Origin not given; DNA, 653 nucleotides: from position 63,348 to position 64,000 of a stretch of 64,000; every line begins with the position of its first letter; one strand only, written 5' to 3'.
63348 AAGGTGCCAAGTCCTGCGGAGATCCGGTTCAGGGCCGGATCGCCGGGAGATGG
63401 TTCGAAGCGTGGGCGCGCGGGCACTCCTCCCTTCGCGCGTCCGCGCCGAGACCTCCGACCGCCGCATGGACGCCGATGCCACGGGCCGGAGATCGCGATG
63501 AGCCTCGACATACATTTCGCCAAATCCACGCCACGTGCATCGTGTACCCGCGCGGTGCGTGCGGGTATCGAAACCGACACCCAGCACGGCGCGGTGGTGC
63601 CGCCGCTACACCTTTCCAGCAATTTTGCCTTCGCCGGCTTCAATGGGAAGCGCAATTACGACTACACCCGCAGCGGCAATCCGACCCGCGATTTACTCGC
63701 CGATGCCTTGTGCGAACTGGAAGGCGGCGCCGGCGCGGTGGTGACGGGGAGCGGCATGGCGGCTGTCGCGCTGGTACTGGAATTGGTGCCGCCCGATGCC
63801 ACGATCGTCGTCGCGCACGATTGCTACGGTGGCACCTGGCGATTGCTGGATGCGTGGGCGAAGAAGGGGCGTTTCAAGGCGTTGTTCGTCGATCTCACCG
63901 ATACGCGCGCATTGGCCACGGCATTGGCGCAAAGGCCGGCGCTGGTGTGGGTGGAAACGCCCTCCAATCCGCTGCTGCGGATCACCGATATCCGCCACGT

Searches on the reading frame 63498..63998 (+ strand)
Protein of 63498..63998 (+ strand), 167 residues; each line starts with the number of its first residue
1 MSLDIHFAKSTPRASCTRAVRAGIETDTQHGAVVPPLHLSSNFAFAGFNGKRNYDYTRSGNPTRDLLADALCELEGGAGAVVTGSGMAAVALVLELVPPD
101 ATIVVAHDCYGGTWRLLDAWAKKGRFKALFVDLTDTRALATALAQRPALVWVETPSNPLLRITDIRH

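Call 33: search_protein_families(library=ncbifam, proteins=[window:63498-63998:+], max_evalue=0.00001)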
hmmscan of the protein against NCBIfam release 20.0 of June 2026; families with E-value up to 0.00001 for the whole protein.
window:63498-63998:+ (167 aa): 42 families (the best 25 are shown)
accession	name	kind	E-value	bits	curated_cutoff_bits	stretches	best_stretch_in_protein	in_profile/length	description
NF006450.0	PRK08776.1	equivalog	3.6e-69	233.5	730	1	5-166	3-165/405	O-succinylhomoserine (thiol)-lyase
TIGR02080.1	O_succ_thio_ly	equivalog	1.5e-64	218.1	504.55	1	15-167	4-157/382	cystathionine gamma-synthase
NF006463.0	PRK08861.1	equivalog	1.4e-58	198.6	670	1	13-166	4-158/388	O-succinylhomoserine (thiol)-lyase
NF005961.0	PRK08045.1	equivalog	9.9e-57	192.3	690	1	13-166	3-157/386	cystathionine gamma-synthase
NF005871.0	PRK07811.1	equivalog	6e-41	140.3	513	1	13-166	11-166/389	cystathionine gamma-synthase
NF005976.0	PRK08064.1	equivalog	1e-35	123.4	627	1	17-166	9-158/390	cystathionine beta-lyase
NF006095.0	PRK08247.1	equivalog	2.5e-35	122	585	1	17-166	8-157/369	methionine biosynthesis PLP-dependent protein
TIGR01329.1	cysta_beta_ly_E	equivalog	1.1e-33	116.4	487.5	1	27-166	12-153/383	cystathionine beta-lyase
NF004821.0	PRK06176.1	equivalog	2.8e-31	108.7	642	1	17-166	5-154/380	cystathionine gamma-synthase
NF005810.0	PRK07671.1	equivalog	7.7e-30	104.2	594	1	17-166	5-154/377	bifunctional cystathionine gamma-lyase/homocysteine desulfhydrase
NF043007.1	CysBLyMetC_Staph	equivalog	1.5e-29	103.1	700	1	26-167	15-156/378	cystathionine beta-lyase MetC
NF005577.0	PRK07269.1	equivalog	4.9e-29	101.7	620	1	20-165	12-155/364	cystathionine gamma-synthase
NF005695.0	PRK07503.1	equivalog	7.6e-29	100.6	666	1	15-166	10-170/403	methionine gamma-lyase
TIGR01328.1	met_gam_lyase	equivalog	1.6e-27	96.4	549.7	1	16-166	5-164/391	methionine gamma-lyase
NF005758.0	PRK07582.1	equivalog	6.4e-26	91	440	1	13-166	7-157/372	cystathionine gamma-lyase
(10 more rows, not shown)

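Call 34: find_related_loci(query=window:63498-63998:+, collection=metagenome_contigs, flank=1500)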
Query window:63498-63998:+ (167 aa) in metagenome_contigs; peptide patterns used: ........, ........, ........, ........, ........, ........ (x = any residue, [..] = any of these).
600 stretches matched a pattern (row limit reached: there are more); 523 encode a relative of the query (tblastn E <= 1e-3); the best 80 are kept; 80 distinct loci.
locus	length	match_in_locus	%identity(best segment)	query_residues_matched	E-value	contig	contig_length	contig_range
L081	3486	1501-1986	76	3-167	4e-84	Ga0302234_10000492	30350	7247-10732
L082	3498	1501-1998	79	1-167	7e-84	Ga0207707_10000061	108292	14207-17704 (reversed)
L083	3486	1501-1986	80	6-167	6e-83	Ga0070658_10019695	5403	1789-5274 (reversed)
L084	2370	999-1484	79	6-167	7e-85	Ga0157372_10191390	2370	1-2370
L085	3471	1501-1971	78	11-167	1e-82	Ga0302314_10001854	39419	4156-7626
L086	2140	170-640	79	11-167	7e-85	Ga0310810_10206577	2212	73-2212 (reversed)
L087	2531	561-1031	79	11-167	1e-82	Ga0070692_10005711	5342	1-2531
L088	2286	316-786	79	11-167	7e-83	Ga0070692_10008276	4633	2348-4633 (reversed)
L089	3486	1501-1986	77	3-167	2e-82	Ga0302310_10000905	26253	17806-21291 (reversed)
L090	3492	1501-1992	77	1-165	4e-82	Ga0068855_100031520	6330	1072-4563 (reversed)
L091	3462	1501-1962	80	14-167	1e-81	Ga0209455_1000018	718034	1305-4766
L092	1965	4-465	79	14-167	1e-82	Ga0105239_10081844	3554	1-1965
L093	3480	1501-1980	76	8-167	3e-81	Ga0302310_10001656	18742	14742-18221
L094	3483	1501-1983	76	7-167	4e-81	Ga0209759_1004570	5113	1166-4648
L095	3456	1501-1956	78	16-167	8e-81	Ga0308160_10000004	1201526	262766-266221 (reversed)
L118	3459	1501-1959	77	14-166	4e-74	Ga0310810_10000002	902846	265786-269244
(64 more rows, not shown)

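Call 68: search_protein_families(library=ncbifam, proteins=[L118:423-1451:+], max_evalue=0.00001)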
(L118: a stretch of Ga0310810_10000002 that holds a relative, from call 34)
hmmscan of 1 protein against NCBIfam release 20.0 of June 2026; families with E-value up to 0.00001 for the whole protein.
L118:423-1451:+ (342 aa): 11 families
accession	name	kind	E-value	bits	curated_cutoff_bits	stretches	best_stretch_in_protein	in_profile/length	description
NF006449.0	PRK08775.1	equivalog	4e-113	377.8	296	1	12-340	10-337/344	homoserine O-succinyltransferase MetX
NF001209.0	PRK00175.1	equivalog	7.8e-47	159.9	331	2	122-340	128-372/381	homoserine O-acetyltransferase MetX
TIGR01392.2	MetX_acetyl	equivalog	1.6e-44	152.4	500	1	63-339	33-349/351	homoserine O-acetyltransferase MetX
NF047917.1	MetX_acetyl_MTB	exception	2.7e-43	148.4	475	1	63-340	43-359/361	homoserine O-acetyltransferase MetX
NF047916.1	MetX_succinyl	exception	1.2e-21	77.1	560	1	79-279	62-292/370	homoserine O-succinyltransferase MetX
NF047915.1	homoser_Ac_Staph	exception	1.3e-21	77.3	500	1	51-337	26-310/320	homoserine O-acetyltransferase MetX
NF005262.1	PRK06765.1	equivalog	1.5e-15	57.1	450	2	125-185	126-186/366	E22 family MetX-like putative esterase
NF005757.0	PRK07581.1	subfamily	1.7e-08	33.7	332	1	88-330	57-323/339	hypothetical protein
NF051488.1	bifunc_PcaDC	exception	1.3e-07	31.1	390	1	119-179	56-115/375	bifunctional 3-oxoadipate enol-lactonase/4-carboxymuconolactone decarboxylase PcaDC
TIGR03611.1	RutD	equivalog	2.4e-06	27.1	238.5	0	123-184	62-122/258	pyrimidine utilization protein D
TIGR02427.1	protocat_pcaD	equivalog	3.1e-06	26.8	255.85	1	121-178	59-115/251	3-oxoadipate enol-lactonase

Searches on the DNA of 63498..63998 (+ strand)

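Call 36: search_rna_families(sources=[L081, L082, L083, L085, L089, L090, L091, L093, L094, L095, L098, L101, L105, L110, L111, L115, L118, L135, L138, L153], threshold=gathering)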
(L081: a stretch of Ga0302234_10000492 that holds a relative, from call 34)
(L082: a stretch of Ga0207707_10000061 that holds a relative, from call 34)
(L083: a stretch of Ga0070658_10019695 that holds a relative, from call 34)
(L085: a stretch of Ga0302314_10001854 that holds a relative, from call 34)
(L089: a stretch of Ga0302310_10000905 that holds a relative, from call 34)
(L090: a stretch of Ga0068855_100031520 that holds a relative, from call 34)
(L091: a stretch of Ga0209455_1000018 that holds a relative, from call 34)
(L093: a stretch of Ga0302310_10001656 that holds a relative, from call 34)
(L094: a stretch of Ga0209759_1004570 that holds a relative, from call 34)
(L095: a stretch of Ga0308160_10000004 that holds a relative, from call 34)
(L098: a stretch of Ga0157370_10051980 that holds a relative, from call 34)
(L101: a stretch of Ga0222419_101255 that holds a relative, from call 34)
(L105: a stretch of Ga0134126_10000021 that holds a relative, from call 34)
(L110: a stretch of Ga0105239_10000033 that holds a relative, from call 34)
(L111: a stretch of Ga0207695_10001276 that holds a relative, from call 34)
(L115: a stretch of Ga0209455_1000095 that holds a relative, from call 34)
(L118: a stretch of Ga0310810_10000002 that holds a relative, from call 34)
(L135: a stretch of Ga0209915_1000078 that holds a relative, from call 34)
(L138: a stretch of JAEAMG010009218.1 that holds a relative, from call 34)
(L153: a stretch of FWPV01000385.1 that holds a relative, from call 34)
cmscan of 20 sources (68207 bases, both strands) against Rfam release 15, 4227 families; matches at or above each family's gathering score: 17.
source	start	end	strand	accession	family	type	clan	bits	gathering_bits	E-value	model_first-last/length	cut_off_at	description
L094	224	339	+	RF00162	SAM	Cis-reg; riboswitch;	CL00012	85.8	44.4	7.2e-19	1-108/108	no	SAM riboswitch aptamer (S box leader)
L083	1296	1410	+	RF00162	SAM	Cis-reg; riboswitch;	CL00012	84.5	44.4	1.7e-18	1-108/108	no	SAM riboswitch aptamer (S box leader)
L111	227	345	+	RF00162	SAM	Cis-reg; riboswitch;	CL00012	83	44.4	4.6e-18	1-108/108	no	SAM riboswitch aptamer (S box leader)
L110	224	341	+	RF00162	SAM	Cis-reg; riboswitch;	CL00012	82.5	44.4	6.3e-18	1-108/108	no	SAM riboswitch aptamer (S box leader)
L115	217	331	+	RF00162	SAM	Cis-reg; riboswitch;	CL00012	82.4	44.4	7.1e-18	1-108/108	no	SAM riboswitch aptamer (S box leader)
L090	1291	1411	+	RF00162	SAM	Cis-reg; riboswitch;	CL00012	81.6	44.4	1.1e-17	1-108/108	no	SAM riboswitch aptamer (S box leader)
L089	217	335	+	RF00162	SAM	Cis-reg; riboswitch;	CL00012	80.6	44.4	2.4e-17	1-108/108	no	SAM riboswitch aptamer (S box leader)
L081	194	311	+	RF00162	SAM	Cis-reg; riboswitch;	CL00012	78.4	44.4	1e-16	1-108/108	no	SAM riboswitch aptamer (S box leader)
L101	208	322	+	RF00162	SAM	Cis-reg; riboswitch;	CL00012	77.9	44.4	1.4e-16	1-108/108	no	SAM riboswitch aptamer (S box leader)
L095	226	340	+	RF00162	SAM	Cis-reg; riboswitch;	CL00012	77.2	44.4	2.3e-16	1-108/108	no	SAM riboswitch aptamer (S box leader)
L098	224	340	+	RF00162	SAM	Cis-reg; riboswitch;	CL00012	76.9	44.4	2.8e-16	1-108/108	no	SAM riboswitch aptamer (S box leader)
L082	1306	1423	+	RF00162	SAM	Cis-reg; riboswitch;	CL00012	76.5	44.4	3.5e-16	1-108/108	no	SAM riboswitch aptamer (S box leader)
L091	234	349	+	RF00162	SAM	Cis-reg; riboswitch;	CL00012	75.7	44.4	6.2e-16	1-108/108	no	SAM riboswitch aptamer (S box leader)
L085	228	343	+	RF00162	SAM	Cis-reg; riboswitch;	CL00012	74.6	44.4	1.3e-15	1-108/108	no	SAM riboswitch aptamer (S box leader)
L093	219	334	+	RF00162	SAM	Cis-reg; riboswitch;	CL00012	74.6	44.4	1.3e-15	1-108/108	no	SAM riboswitch aptamer (S box leader)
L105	1250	1374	+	RF00162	SAM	Cis-reg; riboswitch;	CL00012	73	44.4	3.6e-15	1-108/108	no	SAM riboswitch aptamer (S box leader)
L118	223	340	+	RF00162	SAM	Cis-reg; riboswitch;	CL00012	72.8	44.4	4.2e-15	1-108/108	no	SAM riboswitch aptamer (S box leader)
